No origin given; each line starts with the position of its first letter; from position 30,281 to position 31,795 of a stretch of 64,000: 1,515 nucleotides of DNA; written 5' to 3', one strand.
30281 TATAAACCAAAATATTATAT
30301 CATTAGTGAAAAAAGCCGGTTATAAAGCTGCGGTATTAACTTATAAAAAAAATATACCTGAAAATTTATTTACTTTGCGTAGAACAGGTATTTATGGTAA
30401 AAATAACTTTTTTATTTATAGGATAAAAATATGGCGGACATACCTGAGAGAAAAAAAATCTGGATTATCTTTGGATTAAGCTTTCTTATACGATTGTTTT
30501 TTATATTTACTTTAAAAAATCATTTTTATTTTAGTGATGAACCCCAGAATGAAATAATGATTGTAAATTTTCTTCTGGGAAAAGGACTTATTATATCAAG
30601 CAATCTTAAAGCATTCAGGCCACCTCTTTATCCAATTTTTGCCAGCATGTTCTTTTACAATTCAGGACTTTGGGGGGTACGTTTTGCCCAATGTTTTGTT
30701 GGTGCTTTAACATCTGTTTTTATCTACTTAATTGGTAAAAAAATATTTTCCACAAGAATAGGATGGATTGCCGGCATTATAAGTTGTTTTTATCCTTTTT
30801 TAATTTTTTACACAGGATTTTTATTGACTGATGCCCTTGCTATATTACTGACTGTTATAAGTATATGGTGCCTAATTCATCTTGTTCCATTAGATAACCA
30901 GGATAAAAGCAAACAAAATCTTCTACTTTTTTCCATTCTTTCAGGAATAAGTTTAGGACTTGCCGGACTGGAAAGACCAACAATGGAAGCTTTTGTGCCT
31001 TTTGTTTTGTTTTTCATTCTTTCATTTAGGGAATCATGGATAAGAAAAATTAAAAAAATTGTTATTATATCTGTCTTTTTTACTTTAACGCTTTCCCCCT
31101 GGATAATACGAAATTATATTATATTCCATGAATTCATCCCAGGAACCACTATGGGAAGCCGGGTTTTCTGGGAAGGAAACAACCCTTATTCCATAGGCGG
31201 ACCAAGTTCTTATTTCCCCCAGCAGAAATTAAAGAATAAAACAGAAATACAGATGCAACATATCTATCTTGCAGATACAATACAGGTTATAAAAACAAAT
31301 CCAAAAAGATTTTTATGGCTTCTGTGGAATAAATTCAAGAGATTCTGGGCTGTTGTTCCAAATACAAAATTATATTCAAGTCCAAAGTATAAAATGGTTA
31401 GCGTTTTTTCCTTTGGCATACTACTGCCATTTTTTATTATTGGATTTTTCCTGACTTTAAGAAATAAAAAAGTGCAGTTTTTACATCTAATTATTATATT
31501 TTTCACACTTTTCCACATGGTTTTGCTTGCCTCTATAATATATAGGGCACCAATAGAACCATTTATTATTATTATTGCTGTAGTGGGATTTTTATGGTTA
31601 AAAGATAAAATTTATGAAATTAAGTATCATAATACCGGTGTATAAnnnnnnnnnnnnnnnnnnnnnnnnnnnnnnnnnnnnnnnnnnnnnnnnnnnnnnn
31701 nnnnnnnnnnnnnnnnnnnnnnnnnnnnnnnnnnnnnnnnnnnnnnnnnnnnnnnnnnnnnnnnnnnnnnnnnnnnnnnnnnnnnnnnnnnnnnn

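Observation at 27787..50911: Five ArnT/PMT-like GT-C membrane glycosyltransferases matched by five short Dpm1/ArnC-like GT2 enzymes in one co-directional array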

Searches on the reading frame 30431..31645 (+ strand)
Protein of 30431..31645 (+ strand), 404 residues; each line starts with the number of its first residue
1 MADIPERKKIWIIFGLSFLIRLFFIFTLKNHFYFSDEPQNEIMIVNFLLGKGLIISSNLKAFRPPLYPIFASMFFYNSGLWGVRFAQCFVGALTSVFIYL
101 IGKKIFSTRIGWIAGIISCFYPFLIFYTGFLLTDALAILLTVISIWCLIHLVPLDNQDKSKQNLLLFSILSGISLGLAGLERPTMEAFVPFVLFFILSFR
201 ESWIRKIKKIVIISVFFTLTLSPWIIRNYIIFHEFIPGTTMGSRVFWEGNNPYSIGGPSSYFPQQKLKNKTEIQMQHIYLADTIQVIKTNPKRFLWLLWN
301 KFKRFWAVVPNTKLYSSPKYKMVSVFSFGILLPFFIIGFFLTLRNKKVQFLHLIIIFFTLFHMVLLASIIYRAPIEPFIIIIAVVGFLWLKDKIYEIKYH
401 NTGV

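Call 4: search_protein_families(library=pfam, proteins=[window:30431-31645:+], max_evalue=0.01)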
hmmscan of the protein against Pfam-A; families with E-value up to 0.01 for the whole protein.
window:30431-31645:+ (404 aa): 1 family
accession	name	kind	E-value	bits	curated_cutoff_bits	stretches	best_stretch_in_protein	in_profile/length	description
PF13231.12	PMT_2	-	5.8e-15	56.3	26.1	1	64-226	3-159/160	Dolichyl-phosphate-mannose-protein mannosyltransferase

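Call 10: search_protein_families(library=ncbifam, proteins=[window:30431-31645:+], max_evalue=0.001)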
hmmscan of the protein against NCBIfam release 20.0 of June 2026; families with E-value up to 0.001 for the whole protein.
window:30431-31645:+ (404 aa): 2 families
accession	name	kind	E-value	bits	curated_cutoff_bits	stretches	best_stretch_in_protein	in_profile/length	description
NF047440.1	LA3751_2_3_fam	subfamily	9.1e-08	31.3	200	1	64-236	82-248/460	LA_3751/LA_3752 family putative glycosyltransferase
TIGR04154.1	archaeo_STT3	subfamily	6.6e-06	24.8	450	1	85-199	100-226/831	oligosaccharyl transferase, archaeosortase A system-associated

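Call 11: find_encoding_contigs(protein=window:30431-31645:+, flank=2000, max_places=4)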
Protein window:30431-31645:+ (404 aa): 18 contigs read that carry it; 2 places shown.
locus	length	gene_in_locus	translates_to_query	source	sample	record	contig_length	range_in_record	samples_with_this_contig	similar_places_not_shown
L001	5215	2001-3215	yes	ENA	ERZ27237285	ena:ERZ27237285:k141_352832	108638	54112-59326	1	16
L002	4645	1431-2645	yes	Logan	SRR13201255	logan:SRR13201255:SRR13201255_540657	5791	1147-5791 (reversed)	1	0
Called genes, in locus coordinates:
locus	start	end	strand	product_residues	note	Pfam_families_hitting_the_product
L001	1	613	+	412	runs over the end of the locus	PF13231:PMT_2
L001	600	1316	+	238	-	PF00535:Glycos_transf_2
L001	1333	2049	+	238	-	PF01522:Polysacc_deac_1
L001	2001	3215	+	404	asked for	PF13231:PMT_2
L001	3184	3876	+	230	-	PF00535:Glycos_transf_2, PF10111:Glyco_tranf_2_2 (weak), PF13641:Glyco_tranf_2_3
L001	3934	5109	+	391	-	PF13173:AAA_14, PF13635:DUF4143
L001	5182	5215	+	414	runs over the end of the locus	PF13173:AAA_14, PF13635:DUF4143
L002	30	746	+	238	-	PF00535:Glycos_transf_2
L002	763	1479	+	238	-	PF01522:Polysacc_deac_1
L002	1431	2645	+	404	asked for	PF13231:PMT_2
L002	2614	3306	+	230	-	PF00535:Glycos_transf_2, PF10111:Glyco_tranf_2_2 (weak), PF13641:Glyco_tranf_2_3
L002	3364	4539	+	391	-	PF13173:AAA_14, PF13635:DUF4143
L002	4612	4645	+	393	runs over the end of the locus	?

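Call 13: search_solved_structures(query=window:30431-31645:+, max_evalue=1)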
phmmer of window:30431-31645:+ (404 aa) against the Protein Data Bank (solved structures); distinct sequences matched with E-value up to 1: 0.

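Call 20: find_homologous_proteins(query=window:30431-31645:+, max_evalue=0.00001)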
Query window:30431-31645:+ (404 aa): 129 proteins with E <= 0.00001 among 8000 candidates; the best 120 are listed.
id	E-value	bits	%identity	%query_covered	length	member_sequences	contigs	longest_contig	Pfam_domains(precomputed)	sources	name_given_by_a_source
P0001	8.4e-235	798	100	90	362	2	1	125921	PF13231.13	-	-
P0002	7.3e-144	498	84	67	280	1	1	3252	-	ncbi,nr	ncbi:MAG: hypothetical protein M1326_08065, partial [Cyanobacteria bacterium]|nr:hypothetical protei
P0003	3.6e-130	453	55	98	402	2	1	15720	PF02516.21,PF13231.13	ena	-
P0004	6.0e-126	439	53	98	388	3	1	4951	PF02366.25,PF13231.13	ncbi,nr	ncbi:MAG: glycosyltransferase family 39 protein [Candidatus Omnitrophica bacterium]|nr:glycosyltrans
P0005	1.3e-125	438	55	98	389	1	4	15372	PF13231.13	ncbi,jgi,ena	-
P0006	6.4e-124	433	57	96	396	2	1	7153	PF03901.24,PF13231.13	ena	-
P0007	6.6e-124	433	52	100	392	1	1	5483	PF13231.13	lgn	-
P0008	2.2e-123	431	54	96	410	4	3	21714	PF03901.24,PF13231.13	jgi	-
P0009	3.3e-123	430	51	98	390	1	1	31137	PF03901.24,PF13231.13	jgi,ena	-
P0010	4.0e-123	430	50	98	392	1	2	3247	PF13231.13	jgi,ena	-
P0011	2.2e-122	428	56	95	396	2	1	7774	PF02366.25,PF03901.24,PF13231.13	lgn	-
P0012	3.3e-122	427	54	92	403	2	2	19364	PF02366.25,PF13231.13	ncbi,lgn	-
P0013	6.3e-122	426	55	97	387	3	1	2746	PF03901.24,PF13231.13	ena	-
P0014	7.5e-122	426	52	97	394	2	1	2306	PF02366.25,PF03901.24,PF13231.13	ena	-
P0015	8.2e-122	426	51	99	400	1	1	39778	PF02366.25,PF03901.24,PF13231.13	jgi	-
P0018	2.3e-121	424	52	98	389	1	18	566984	PF02366.25,PF13231.13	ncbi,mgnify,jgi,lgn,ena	ncbi:MAG: glycosyltransferase family 39 protein [Candidatus Ratteibacteria bacterium]|mgnify:CR=1 FL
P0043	2.4e-110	388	52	94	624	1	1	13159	PF10111.15,PF13641.13,PF00535.33,PF13231.13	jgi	-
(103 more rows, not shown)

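Call 23: search_solved_structures(query=A1, max_evalue=1)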
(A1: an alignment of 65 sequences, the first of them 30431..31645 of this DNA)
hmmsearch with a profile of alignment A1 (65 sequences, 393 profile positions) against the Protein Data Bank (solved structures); distinct sequences matched with E-value up to 1: 3.
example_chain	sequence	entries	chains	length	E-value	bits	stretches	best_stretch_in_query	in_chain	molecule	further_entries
9rql_A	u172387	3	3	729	0.0001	24.4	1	56-218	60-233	Protein O-mannosyl-transferase TMEM260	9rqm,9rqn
7aoi_Af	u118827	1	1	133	0.88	11.4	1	237-309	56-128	mL42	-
6gmm_A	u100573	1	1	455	0.98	11.3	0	238-295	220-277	adhesin LabA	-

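Call 24: find_encoding_contigs(protein=P0018, flank=10000, max_places=2)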
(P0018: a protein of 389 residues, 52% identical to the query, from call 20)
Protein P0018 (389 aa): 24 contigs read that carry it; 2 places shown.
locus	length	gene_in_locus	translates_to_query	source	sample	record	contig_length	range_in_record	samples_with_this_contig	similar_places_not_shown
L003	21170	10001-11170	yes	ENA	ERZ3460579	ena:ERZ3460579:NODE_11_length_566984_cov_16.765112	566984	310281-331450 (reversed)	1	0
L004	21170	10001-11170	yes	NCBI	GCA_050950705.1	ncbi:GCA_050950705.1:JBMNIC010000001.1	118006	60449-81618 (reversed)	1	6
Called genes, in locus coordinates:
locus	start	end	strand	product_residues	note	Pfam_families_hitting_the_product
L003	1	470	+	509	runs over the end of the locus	PF05157:MshEN, PF00437:T2SSE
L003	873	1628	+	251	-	PF00483:NTP_transferase, PF01128:IspD, PF02348:CTP_transf_3 (weak), PF12804:NTP_transf_3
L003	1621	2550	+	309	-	PF13793:Pribosyltran_N, PF00156:Pribosyltran, PF14572:Pribosyl_synth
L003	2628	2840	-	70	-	-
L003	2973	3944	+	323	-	PF01073:3Beta_HSD, PF01370:Epimerase, PF02719:Polysacc_synt_2, PF04321:RmlD_sub_bind, PF16363:GDP_Man_Dehyd, PF07993:NAD_binding_4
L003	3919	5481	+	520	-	PF13231:PMT_2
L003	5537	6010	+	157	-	-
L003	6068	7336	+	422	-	PF01943:Polysacc_synt, PF13440:Polysacc_synt_3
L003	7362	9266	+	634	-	PF13522:GATase_6, PF13537:GATase_7, PF00733:Asn_synthase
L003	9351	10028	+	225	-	PF01522:Polysacc_deac_1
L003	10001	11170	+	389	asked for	PF02366:PMT (weak), PF13231:PMT_2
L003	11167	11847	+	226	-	PF00535:Glycos_transf_2, PF10111:Glyco_tranf_2_2 (faint), PF13641:Glyco_tranf_2_3 (weak)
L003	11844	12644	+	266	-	PF13489:Methyltransf_23, PF07021:MetW, PF13847:Methyltransf_31, PF08241:Methyltransf_11, PF08242:Methyltransf_12, PF13649:Methyltransf_25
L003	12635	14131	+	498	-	-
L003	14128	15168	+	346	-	PF01073:3Beta_HSD, PF01370:Epimerase, PF02719:Polysacc_synt_2, PF04321:RmlD_sub_bind, PF07993:NAD_binding_4, PF08659:KR (weak), PF16363:GDP_Man_Dehyd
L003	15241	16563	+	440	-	PF03721:UDPG_MGDP_dh_N, PF03807:F420_oxidored (faint), PF00984:UDPG_MGDP_dh, PF03720:UDPG_MGDP_dh_C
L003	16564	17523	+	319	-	PF01073:3Beta_HSD, PF01370:Epimerase, PF04321:RmlD_sub_bind, PF16363:GDP_Man_Dehyd, PF07993:NAD_binding_4 (weak), PF02719:Polysacc_synt_2 (weak)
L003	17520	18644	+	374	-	PF01073:3Beta_HSD, PF01370:Epimerase, PF02719:Polysacc_synt_2, PF07993:NAD_binding_4, PF13460:NAD_binding_10, PF16363:GDP_Man_Dehyd, PF01370:Epimerase, PF16363:GDP_Man_Dehyd, +1 more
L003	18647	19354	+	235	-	PF00535:Glycos_transf_2, PF13641:Glyco_tranf_2_3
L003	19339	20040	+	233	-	PF00535:Glycos_transf_2, PF10111:Glyco_tranf_2_2, PF13641:Glyco_tranf_2_3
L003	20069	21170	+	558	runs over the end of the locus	PF02366:PMT (weak), PF13231:PMT_2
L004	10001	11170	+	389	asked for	PF02366:PMT (weak), PF13231:PMT_2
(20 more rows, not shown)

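Call 25: find_encoding_contigs(protein=P0043, flank=8000, max_places=2)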
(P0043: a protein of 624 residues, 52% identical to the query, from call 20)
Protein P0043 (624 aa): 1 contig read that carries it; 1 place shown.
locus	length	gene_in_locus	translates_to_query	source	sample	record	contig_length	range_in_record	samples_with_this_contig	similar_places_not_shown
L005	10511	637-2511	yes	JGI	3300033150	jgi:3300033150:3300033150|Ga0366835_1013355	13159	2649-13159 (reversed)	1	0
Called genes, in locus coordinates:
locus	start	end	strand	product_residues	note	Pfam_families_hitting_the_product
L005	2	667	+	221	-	?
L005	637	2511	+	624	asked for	PF13231:PMT_2, PF00535:Glycos_transf_2, PF10111:Glyco_tranf_2_2 (weak), PF13641:Glyco_tranf_2_3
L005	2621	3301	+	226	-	PF02353:CMAS (weak), PF05219:DREV (weak), PF13489:Methyltransf_23, PF07021:MetW (weak), PF13847:Methyltransf_31, PF08241:Methyltransf_11, PF08242:Methyltransf_12, PF13649:Methyltransf_25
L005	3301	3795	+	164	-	-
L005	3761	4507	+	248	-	PF00535:Glycos_transf_2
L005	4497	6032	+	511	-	-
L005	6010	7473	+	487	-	PF02366:PMT (weak), PF13231:PMT_2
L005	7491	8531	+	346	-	PF01073:3Beta_HSD, PF01370:Epimerase, PF02719:Polysacc_synt_2, PF04321:RmlD_sub_bind, PF05368:NmrA (faint), PF07993:NAD_binding_4, PF16363:GDP_Man_Dehyd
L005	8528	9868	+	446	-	PF02826:2-Hacid_dh_C (faint), PF03721:UDPG_MGDP_dh_N, PF03807:F420_oxidored (faint), PF00984:UDPG_MGDP_dh, PF03720:UDPG_MGDP_dh_C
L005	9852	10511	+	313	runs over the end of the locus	PF01073:3Beta_HSD, PF01370:Epimerase, PF02719:Polysacc_synt_2 (faint), PF16363:GDP_Man_Dehyd, PF07993:NAD_binding_4 (weak)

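Call 31: predict_structure(alignment_id=A1)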
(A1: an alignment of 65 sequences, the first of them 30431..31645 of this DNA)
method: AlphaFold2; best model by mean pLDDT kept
length: 404 residues; sequences in the alignment: 65
mean_pLDDT: 95.3   pTM: 0.93
mean pLDDT of the five models: 95.3, 94.5, 94.4, 93.9, 93.8
residues with pLDDT >= 90: 371; 70-90: 25; 50-70: 8; < 50: 0
segments of 3 or more residues with pLDDT < 50: none
pLDDT, mean of each block of 10 residues (from residue 1): 90 98 97 95 98 96 97 97 98 98 97 98 96 97 98 77 90 98 97 97 97 98 98 96 95 93 93 97 98 97 94 87 95 98 96 98 90 96 98 95 73
secondary structure, 60 per line:
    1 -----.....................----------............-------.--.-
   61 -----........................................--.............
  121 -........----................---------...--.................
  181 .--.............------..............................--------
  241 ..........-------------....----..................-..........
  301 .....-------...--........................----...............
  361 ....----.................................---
elements in order: H6-26 H37-48 H66-105 H108-120 H122-129 H134-149 H164-181 H184-196 H203-232 H241-250 H264-267 H272-289 H291-305 H318-341 H346-364 H369-401

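Call 33: fold_search(model_id=the predicted structure, library=pdb)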
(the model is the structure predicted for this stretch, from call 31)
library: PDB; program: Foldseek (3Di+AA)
matches with E <= 10: 366; with E <= 0.001: 18
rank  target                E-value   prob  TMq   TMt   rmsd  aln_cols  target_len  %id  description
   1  6gxc_A                2.1e-05  1.00  0.57  0.35  12.5       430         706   16  Bacterial oligosaccharyltransferase PglB in complex with an inhibitory peptide and a reactive lipid-linked oligosaccha (released 2018-11-14)
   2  3wak                  3.2e-05  1.00  0.60  0.30  13.4       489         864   13  Crystal structure of the Archaeoglobus fulgidus oligosaccharyltransferase (O29867_ARCFU) in the apo form (released 2013-10-30)
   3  9n9j_I                3.2e-05  1.00  0.58  0.35  14.5       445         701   13  Structure of a GRP94 folding intermediate engaged with a CCDC134- and FKBP11-bound secretory translocon (released 2025-11-19)
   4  5f15                  7.1e-05  1.00  0.51  0.39  12.4       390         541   15  Crystal Structure of ArnT from Cupriavidus metallidurans bound to Undecaprenyl phosphate (released 2016-02-17)
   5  5ogl_A                1.1e-04  1.00  0.56  0.34  12.5       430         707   16  Structure of bacterial oligosaccharyltransferase PglB in complex with an acceptor peptide and an lipid-linked oligosac (released 2017-10-25)
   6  7e9s_A                1.2e-04  1.00  0.61  0.31  13.8       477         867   13  Archaeal oligosaccharyltransferase AglB from Archaeoglobus fulgidus in complex with an inhibitory peptide and a dolich (released 2021-09-08)
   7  8b6l_I                1.3e-04  1.00  0.56  0.35  14.5       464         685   13  Subtomogram average of the human Sec61-TRAP-OSTA-translocon (released 2022-12-07)
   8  5ezm                  1.6e-04  1.00  0.43  0.34  14.7       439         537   14  Crystal Structure of ArnT from Cupriavidus metallidurans in the apo state (released 2016-02-17)
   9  9i5k_A                1.9e-04  1.00  0.57  0.48  10.1       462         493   12  Structure of the Chaetomium thermophilum Pmt4 homodimer (C2 symmetry) (released 2025-12-24)
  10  3rce_A                3.6e-04  1.00  0.55  0.35  11.9       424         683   15  Bacterial oligosaccharyltransferase PglB (released 2011-06-15)
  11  6s7t_A                3.8e-04  1.00  0.56  0.34  13.6       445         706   13  Cryo-EM structure of human oligosaccharyltransferase complex OST-B (released 2019-12-18)
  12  3waj                  5.0e-04  1.00  0.47  0.25  14.9       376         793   15  Crystal structure of the Archaeoglobus fulgidus oligosaccharyltransferase (O29867_ARCFU) complex with Zn and sulfate (released 2013-10-30)
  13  8age_A                5.7e-04  1.00  0.54  0.36  10.9       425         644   11  Structure of yeast oligosaccharylransferase complex with acceptor peptide bound (released 2022-12-07)
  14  6s7o_A                6.7e-04  1.00  0.57  0.37  10.8       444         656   12  Cryo-EM structure of human oligosaccharyltransferase complex OST-A (released 2019-12-18)
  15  6p25_B                8.3e-04  1.00  0.42  0.26   4.5       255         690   17  Structure of S. cerevisiae protein O-mannosyltransferase Pmt1-Pmt2 complex bound to the sugar donor and a peptide acce (released 2019-07-10)
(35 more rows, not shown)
